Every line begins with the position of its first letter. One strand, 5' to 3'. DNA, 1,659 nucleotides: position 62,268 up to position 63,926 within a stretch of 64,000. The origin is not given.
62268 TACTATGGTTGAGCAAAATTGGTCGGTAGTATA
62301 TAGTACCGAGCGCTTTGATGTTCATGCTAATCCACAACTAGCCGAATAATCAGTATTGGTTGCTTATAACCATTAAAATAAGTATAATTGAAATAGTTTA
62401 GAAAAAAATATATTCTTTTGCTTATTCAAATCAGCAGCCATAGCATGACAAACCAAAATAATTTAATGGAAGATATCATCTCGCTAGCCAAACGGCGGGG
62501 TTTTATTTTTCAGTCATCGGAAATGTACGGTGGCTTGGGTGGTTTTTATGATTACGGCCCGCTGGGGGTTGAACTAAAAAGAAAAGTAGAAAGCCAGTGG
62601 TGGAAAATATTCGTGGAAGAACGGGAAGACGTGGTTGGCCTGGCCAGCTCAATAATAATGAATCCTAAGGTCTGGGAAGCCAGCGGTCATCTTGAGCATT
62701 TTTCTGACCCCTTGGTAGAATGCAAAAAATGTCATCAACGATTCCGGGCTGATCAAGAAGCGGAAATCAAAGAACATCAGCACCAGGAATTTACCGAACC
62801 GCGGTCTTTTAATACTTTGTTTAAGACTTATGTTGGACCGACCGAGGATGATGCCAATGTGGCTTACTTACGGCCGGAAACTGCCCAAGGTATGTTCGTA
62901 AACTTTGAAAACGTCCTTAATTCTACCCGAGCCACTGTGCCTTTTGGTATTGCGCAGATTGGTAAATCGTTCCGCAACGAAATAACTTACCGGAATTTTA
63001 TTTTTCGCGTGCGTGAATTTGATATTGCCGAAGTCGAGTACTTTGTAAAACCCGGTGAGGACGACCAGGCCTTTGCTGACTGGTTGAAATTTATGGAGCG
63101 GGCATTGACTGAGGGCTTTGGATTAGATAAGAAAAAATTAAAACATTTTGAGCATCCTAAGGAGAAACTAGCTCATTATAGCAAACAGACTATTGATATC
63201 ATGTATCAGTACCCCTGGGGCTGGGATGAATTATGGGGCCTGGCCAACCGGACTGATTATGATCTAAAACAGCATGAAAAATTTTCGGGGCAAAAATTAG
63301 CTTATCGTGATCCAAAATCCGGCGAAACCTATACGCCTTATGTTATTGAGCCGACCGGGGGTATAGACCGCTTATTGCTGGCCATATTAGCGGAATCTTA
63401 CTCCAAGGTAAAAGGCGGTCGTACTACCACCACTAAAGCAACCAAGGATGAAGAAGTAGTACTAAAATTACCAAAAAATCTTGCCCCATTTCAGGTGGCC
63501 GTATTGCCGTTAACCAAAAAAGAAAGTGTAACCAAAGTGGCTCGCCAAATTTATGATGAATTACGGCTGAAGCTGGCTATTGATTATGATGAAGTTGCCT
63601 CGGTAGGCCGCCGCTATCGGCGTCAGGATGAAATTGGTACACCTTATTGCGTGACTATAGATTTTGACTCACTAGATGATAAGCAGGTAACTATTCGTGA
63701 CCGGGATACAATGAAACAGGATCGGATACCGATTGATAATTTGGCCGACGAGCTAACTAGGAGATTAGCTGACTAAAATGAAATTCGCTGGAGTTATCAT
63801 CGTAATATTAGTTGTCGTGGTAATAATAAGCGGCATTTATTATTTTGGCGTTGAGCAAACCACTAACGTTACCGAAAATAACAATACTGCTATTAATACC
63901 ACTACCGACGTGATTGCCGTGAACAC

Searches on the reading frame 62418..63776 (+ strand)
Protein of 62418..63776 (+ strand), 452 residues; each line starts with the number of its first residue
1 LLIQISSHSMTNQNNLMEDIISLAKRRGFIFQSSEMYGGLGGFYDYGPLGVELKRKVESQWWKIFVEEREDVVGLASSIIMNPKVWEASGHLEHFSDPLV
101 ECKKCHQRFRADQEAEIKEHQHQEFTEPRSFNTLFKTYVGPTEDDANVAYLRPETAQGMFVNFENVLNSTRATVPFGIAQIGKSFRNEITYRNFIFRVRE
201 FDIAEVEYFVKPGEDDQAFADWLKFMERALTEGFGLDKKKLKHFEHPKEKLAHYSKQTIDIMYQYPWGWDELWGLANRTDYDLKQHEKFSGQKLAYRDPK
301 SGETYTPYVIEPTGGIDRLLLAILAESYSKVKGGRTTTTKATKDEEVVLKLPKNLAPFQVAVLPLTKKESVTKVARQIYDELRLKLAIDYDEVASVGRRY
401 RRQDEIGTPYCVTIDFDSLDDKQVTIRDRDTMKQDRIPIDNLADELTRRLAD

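Call 87: search_protein_families(library=pfam, proteins=[window:62418-63776:+], max_evalue=0.00001)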
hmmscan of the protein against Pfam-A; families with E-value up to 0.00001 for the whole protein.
window:62418-63776:+ (452 aa): 2 families
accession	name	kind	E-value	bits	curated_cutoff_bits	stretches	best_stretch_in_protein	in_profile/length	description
PF03129.25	HGTP_anticodon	-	2.3e-21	76.2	21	1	359-448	1-93/94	Anticodon binding domain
PF00587.30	tRNA-synt_2b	-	4.3e-13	50.1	29.3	1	146-326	8-178/179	tRNA synthetase class II core domain (G, H, P, S and T)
